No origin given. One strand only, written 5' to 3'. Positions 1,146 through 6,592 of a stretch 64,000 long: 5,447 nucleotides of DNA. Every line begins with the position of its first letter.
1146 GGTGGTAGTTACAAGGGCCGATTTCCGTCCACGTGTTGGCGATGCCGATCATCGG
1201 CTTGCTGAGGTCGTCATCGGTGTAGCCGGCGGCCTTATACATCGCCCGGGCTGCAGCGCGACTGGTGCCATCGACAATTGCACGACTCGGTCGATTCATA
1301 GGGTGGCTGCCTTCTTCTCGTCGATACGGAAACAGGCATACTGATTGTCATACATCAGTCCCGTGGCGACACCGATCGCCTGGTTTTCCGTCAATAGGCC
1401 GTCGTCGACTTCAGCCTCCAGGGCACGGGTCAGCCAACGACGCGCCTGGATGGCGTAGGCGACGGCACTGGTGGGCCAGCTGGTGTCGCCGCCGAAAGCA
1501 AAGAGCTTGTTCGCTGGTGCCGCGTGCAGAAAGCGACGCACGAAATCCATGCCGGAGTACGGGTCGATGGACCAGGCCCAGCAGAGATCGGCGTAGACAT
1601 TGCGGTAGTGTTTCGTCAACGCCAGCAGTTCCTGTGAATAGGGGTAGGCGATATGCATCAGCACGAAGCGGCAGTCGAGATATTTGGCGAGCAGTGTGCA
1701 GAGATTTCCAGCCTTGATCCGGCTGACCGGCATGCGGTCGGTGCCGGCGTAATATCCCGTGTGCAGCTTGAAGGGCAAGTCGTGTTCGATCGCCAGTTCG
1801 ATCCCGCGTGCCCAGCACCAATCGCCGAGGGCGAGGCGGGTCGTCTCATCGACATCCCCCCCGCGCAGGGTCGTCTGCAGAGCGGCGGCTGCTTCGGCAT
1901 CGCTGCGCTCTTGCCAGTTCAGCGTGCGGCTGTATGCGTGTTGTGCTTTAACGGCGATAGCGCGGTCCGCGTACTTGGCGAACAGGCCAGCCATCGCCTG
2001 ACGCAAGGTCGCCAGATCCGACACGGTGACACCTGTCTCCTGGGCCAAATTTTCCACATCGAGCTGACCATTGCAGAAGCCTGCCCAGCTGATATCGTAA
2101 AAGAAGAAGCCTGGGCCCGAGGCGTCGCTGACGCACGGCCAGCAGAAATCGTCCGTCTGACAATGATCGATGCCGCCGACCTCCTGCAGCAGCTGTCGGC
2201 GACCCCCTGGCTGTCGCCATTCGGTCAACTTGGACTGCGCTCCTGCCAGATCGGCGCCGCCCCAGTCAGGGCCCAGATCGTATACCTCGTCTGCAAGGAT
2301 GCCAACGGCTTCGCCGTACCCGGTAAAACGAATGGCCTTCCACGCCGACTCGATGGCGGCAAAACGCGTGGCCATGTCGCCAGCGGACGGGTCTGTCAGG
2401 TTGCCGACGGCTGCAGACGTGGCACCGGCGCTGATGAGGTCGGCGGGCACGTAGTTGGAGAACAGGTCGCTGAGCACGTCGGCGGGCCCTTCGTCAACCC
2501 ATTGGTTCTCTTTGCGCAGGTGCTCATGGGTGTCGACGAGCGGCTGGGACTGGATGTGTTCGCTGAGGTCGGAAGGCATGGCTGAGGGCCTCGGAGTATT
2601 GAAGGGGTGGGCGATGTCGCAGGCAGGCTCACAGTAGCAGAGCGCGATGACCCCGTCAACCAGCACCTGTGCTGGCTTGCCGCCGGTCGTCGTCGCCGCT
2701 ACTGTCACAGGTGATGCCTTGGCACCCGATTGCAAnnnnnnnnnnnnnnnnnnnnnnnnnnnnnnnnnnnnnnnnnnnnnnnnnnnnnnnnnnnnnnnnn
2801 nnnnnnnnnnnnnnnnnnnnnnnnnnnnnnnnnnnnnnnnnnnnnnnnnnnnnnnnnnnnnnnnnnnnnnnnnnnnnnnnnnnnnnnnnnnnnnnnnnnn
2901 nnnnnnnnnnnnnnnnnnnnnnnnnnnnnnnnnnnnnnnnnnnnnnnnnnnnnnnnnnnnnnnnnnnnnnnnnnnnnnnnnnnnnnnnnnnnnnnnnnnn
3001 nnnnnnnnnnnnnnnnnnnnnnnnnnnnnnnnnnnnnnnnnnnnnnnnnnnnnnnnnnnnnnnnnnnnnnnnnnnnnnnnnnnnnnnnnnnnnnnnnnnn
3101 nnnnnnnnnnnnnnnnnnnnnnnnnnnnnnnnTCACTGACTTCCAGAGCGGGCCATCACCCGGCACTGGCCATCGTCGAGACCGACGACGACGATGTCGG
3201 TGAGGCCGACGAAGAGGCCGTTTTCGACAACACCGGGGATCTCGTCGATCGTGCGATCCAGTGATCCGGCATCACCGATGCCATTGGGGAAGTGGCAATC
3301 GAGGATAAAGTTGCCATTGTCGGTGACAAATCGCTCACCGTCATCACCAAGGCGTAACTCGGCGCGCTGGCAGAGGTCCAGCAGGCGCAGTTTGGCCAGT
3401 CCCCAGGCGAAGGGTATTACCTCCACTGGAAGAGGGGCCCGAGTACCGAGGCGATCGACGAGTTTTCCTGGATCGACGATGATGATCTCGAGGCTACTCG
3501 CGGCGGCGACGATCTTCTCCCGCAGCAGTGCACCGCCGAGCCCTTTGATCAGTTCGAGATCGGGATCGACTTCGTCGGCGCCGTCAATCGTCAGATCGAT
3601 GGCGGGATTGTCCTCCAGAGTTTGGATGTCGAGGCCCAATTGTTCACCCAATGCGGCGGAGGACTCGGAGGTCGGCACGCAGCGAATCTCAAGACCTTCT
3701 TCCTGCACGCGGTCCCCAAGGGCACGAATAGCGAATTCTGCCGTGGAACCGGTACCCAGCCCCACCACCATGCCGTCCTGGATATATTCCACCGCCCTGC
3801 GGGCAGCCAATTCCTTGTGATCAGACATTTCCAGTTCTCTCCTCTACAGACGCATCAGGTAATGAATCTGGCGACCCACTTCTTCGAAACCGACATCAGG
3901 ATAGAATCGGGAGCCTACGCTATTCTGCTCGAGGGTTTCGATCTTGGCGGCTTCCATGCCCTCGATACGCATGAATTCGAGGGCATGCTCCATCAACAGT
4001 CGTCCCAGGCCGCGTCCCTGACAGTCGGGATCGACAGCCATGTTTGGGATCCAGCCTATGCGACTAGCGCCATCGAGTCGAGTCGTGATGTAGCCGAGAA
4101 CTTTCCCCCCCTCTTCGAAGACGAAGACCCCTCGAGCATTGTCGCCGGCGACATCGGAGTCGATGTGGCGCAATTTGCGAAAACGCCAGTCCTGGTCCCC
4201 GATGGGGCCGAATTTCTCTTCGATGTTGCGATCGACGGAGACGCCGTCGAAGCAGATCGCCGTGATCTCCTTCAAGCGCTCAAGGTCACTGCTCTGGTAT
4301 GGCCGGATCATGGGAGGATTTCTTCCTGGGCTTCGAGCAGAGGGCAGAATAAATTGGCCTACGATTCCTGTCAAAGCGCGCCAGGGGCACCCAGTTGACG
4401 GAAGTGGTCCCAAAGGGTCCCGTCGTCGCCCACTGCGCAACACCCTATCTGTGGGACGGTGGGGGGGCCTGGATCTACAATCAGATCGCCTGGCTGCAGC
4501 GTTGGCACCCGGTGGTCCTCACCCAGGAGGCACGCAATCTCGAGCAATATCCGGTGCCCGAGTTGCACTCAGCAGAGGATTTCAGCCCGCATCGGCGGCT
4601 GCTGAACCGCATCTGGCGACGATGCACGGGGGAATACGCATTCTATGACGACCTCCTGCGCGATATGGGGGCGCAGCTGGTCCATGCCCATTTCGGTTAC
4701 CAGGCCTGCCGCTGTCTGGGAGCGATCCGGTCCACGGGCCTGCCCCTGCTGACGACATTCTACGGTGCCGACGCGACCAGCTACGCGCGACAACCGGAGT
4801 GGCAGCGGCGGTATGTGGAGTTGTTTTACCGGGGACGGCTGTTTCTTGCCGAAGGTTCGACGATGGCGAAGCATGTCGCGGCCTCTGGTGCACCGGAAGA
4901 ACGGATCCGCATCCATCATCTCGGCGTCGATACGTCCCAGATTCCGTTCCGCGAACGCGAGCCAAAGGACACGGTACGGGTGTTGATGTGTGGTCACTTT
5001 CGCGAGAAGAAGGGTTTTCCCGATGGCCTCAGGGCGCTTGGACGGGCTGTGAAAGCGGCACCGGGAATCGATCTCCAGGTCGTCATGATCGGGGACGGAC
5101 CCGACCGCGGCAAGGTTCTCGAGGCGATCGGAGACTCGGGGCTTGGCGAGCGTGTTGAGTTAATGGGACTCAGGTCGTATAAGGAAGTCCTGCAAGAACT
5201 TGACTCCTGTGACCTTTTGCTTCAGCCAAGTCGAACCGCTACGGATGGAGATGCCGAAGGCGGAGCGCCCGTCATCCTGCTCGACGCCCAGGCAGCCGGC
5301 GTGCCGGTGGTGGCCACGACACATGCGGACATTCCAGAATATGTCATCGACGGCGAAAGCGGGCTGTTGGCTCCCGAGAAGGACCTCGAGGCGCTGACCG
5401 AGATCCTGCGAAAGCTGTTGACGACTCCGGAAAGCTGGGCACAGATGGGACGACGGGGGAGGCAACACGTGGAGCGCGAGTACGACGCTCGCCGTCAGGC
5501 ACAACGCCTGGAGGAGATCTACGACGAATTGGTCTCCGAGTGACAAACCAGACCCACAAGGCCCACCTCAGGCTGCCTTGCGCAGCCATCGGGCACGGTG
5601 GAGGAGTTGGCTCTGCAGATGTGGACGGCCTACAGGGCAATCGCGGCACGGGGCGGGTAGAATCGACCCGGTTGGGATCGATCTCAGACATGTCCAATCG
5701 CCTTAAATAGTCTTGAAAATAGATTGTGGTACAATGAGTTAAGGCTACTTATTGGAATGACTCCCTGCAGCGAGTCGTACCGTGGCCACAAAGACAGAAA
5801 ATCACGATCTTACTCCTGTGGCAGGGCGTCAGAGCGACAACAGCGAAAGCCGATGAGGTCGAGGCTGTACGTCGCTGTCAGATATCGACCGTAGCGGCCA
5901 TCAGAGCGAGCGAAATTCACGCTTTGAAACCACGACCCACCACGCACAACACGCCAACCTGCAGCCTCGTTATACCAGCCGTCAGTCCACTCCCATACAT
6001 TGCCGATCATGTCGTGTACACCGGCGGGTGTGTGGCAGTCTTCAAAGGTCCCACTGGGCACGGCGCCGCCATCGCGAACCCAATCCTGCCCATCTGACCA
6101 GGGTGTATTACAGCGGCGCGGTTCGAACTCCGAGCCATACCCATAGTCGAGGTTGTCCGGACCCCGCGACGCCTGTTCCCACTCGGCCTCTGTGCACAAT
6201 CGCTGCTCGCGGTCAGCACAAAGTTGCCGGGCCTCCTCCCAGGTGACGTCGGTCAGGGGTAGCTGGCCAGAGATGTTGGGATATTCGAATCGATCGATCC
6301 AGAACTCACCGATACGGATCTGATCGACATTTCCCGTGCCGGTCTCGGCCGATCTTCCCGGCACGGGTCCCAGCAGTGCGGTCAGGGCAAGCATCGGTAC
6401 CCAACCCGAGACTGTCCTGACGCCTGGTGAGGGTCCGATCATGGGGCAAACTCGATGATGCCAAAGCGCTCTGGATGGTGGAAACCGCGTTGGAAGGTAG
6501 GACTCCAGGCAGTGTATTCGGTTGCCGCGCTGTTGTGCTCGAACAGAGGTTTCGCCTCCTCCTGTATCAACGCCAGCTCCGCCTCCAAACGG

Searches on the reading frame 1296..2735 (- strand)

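Call 30: search_protein_families(library=pfam, proteins=[window:1296-2735:-], max_evalue=0.001)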
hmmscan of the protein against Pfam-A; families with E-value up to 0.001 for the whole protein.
window:1296-2735:- (479 aa): 1 family
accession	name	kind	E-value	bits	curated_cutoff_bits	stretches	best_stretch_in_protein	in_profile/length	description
PF04909.20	Amidohydro_2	-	4.5e-14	53.3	26.4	1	292-450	117-281/289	Amidohydrolase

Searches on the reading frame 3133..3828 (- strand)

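Call 30: search_protein_families(library=pfam, proteins=[window:3133-3828:-], max_evalue=0.001)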
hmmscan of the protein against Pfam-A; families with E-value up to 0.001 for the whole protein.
window:3133-3828:- (231 aa): 2 families
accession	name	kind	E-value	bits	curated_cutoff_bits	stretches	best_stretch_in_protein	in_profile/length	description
PF06026.20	Rib_5-P_isom_A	-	3.3e-59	199.8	26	1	50-220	2-173/173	Ribose 5-phosphate isomerase A (phosphoriboisomerase A)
PF00455.28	DeoRC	-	4.4e-05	23.9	31.8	1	3-40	4-41/160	DeoR C terminal sensor domain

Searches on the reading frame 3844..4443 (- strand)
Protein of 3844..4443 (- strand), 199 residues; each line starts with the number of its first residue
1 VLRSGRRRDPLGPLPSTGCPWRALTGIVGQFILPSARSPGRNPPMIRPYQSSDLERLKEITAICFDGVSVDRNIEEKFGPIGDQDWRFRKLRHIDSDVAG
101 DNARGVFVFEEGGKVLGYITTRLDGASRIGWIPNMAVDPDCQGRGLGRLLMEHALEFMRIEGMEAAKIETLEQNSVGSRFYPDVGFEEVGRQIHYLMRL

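Call 30: search_protein_families(library=pfam, proteins=[window:3844-4443:-], max_evalue=0.001)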
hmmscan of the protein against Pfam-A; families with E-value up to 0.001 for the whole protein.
window:3844-4443:- (199 aa): 5 families
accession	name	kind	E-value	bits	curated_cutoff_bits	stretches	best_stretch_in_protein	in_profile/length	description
PF00583.31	Acetyltransf_1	-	3.2e-16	60.1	20.7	1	87-186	20-116/116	Acetyltransferase (GNAT) family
PF13508.13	Acetyltransf_7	-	3.9e-15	56.4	27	1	105-188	4-84/84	Acetyltransferase (GNAT) domain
PF13673.13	Acetyltransf_10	-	3.2e-11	43.7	23.6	1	105-192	32-113/128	Acetyltransferase (GNAT) domain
PF13527.13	Acetyltransf_9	-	0.00034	21.1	25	0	46-166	2-109/127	Acetyltransferase (GNAT) domain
PF14542.12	Acetyltransf_CG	-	0.00088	19.8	30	0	129-164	24-59/80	GCN5-related N-acetyl-transferase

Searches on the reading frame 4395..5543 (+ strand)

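Call 30: search_protein_families(library=pfam, proteins=[window:4395-5543:+], max_evalue=0.001)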
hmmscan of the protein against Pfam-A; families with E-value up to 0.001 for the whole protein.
window:4395-5543:+ (382 aa): 6 families
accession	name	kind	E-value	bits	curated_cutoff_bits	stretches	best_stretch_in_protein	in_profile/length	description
PF00534.26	Glycos_transf_1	-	4.2e-26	92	26.4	1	182-357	4-171/172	Glycosyl transferases group 1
PF13692.12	Glyco_trans_1_4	-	7e-25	88.4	27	1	195-343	3-141/142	Glycosyl transferases group 1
PF13439.12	Glyco_transf_4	-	3.7e-12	47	28.5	1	22-181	3-169/170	Glycosyltransferase Family 4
PF13524.12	Glyco_trans_1_2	-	8.1e-12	45.7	25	1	219-373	9-143/144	Glycosyl transferase-like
PF20706.3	GT4-conflict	-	1.5e-07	31.2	26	1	135-372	135-368/385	Family 4 Glycosyltransferase in conflict systems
PF13579.12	Glyco_trans_4_4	-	8e-05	23.5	29.7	0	28-177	8-158/158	Glycosyl transferase 4-like domain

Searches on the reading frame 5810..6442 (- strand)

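Call 31: search_protein_families(library=pfam, proteins=[window:5810-6442:-], max_evalue=0.001)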
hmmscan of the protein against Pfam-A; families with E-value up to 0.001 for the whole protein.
window:5810-6442:- (210 aa): 1 family
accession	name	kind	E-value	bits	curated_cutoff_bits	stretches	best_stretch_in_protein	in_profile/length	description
PF03781.23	FGE-sulfatase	-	8.6e-26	91.6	23.3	1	58-203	88-255/255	Sulfatase-modifying factor enzyme 1-like domain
